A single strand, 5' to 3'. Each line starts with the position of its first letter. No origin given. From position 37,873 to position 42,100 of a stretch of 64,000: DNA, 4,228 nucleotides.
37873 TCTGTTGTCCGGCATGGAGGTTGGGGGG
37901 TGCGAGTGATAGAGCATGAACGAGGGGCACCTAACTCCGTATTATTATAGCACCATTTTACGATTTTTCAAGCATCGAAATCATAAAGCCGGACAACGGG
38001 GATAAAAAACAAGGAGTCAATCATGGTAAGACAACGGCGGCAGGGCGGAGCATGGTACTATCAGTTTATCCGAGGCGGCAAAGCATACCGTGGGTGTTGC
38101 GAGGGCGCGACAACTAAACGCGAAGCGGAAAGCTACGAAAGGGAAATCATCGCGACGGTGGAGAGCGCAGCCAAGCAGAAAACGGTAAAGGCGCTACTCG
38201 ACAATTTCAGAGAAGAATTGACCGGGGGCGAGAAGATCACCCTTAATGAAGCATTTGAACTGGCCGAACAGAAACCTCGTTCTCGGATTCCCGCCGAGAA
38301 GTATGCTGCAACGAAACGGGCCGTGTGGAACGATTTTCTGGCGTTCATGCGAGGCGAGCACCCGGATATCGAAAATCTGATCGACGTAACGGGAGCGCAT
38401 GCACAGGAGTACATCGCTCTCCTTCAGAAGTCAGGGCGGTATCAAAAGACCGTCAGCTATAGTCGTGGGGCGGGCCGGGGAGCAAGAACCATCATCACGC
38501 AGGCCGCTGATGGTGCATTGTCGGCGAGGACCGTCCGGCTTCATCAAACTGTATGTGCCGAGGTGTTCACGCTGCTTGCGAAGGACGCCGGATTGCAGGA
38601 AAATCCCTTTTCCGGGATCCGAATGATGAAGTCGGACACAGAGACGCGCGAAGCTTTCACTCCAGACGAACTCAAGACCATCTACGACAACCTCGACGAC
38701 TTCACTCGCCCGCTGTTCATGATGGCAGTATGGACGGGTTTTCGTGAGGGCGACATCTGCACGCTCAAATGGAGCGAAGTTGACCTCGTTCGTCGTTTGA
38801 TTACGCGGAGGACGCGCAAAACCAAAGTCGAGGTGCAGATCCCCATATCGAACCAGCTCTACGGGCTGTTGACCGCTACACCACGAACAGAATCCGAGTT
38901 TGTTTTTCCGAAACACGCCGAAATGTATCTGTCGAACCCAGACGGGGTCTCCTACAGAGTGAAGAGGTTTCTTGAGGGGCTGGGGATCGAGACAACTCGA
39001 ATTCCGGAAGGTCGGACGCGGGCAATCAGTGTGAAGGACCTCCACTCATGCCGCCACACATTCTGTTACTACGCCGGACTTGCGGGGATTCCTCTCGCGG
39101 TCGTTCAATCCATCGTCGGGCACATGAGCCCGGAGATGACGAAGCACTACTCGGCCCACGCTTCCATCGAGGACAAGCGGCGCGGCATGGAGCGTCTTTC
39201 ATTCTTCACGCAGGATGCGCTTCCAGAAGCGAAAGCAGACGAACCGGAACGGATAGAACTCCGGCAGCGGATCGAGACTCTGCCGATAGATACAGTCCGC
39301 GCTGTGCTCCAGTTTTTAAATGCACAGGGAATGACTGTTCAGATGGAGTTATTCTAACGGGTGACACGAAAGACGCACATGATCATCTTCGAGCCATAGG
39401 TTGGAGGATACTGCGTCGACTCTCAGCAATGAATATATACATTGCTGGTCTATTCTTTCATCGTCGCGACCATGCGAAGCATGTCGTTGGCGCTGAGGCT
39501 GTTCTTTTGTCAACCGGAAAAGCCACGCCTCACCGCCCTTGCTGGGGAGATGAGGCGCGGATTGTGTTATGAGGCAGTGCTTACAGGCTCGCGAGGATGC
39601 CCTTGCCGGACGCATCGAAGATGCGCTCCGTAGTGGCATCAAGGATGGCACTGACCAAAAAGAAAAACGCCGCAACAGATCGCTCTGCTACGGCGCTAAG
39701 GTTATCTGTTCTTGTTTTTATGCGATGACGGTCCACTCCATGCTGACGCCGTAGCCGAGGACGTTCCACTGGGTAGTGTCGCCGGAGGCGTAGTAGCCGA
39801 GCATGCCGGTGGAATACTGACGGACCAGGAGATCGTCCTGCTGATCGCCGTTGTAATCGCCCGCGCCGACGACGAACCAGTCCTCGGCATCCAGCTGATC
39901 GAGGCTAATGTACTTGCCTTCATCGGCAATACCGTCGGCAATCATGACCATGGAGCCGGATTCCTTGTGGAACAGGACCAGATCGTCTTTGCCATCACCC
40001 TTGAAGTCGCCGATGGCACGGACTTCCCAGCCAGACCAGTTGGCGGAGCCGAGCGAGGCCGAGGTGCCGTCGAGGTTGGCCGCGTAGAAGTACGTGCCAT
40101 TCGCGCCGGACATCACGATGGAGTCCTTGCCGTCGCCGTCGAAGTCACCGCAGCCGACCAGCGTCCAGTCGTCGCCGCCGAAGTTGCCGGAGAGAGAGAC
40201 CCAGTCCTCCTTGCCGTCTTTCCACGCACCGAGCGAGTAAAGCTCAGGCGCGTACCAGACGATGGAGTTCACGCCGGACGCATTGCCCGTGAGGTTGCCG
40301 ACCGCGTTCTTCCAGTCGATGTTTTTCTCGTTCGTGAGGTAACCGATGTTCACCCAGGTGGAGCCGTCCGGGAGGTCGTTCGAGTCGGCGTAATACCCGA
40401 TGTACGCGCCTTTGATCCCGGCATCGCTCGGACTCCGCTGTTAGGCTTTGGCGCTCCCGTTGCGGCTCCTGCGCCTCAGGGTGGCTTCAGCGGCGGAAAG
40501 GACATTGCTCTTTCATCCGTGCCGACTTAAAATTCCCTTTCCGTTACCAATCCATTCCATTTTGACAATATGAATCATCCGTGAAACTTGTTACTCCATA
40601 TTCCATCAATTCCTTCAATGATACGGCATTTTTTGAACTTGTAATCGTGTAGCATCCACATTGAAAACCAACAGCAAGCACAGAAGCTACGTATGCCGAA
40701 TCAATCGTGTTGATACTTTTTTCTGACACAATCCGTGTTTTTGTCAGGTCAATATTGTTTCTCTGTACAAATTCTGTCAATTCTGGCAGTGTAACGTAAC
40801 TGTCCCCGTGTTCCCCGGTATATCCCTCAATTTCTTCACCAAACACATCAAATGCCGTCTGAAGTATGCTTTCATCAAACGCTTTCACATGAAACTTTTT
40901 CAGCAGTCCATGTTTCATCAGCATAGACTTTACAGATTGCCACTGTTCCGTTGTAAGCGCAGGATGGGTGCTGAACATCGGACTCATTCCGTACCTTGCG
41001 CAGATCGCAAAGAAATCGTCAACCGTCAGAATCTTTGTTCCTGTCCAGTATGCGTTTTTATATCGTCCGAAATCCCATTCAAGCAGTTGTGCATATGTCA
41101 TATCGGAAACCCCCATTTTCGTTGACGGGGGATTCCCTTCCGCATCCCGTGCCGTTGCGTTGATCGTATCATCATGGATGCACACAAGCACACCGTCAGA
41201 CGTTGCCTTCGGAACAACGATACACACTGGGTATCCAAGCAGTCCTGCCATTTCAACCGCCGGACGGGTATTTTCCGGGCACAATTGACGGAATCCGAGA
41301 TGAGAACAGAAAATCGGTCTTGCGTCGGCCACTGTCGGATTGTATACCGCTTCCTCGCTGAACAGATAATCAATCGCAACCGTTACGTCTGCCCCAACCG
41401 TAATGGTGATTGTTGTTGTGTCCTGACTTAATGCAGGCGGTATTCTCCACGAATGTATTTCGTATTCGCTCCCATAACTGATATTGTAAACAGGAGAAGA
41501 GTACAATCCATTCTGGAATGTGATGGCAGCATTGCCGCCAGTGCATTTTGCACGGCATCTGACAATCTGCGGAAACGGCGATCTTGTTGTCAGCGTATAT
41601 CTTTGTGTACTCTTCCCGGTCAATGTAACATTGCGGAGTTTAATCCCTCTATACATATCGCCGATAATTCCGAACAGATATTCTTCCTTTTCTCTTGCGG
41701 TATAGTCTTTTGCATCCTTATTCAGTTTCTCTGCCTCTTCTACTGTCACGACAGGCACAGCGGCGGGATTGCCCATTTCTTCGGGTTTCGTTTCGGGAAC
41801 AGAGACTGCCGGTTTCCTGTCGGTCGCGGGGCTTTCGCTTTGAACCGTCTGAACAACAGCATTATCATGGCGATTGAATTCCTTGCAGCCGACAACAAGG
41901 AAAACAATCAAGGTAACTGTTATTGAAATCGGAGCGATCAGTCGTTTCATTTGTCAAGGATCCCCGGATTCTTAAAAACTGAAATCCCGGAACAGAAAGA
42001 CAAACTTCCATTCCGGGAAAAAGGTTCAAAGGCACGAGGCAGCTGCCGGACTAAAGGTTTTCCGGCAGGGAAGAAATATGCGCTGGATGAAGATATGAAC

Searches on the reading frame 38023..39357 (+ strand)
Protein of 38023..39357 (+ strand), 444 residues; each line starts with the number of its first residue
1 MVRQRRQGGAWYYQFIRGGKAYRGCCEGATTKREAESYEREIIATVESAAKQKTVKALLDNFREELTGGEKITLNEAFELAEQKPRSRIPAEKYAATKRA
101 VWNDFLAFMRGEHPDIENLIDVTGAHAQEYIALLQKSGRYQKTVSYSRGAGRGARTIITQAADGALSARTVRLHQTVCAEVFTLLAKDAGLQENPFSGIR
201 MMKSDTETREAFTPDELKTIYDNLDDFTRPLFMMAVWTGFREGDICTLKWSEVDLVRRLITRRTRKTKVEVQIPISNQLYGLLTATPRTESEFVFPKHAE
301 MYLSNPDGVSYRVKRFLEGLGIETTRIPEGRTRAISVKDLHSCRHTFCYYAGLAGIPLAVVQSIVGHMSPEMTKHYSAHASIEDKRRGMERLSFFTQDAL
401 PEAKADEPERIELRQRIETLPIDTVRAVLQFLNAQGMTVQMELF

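Call 66: search_protein_families(library=pfam, proteins=[window:38023-39357:+], max_evalue=0.001)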
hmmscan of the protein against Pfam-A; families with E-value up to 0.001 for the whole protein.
window:38023-39357:+ (444 aa): 1 family
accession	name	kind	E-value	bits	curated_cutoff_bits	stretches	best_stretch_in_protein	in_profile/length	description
PF00589.27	Phage_integrase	-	3.9e-21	76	27.1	1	212-380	3-169/172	Phage integrase family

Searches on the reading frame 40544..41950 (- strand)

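Call 66: search_protein_families(library=pfam, proteins=[window:40544-41950:-], max_evalue=0.001)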
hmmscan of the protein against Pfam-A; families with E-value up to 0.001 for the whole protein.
window:40544-41950:- (468 aa): 1 family
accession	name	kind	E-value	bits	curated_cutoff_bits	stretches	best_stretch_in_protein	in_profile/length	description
PF03009.23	GDPD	-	5.2e-09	37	23.6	1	217-323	1-101/244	Glycerophosphoryl diester phosphodiesterase family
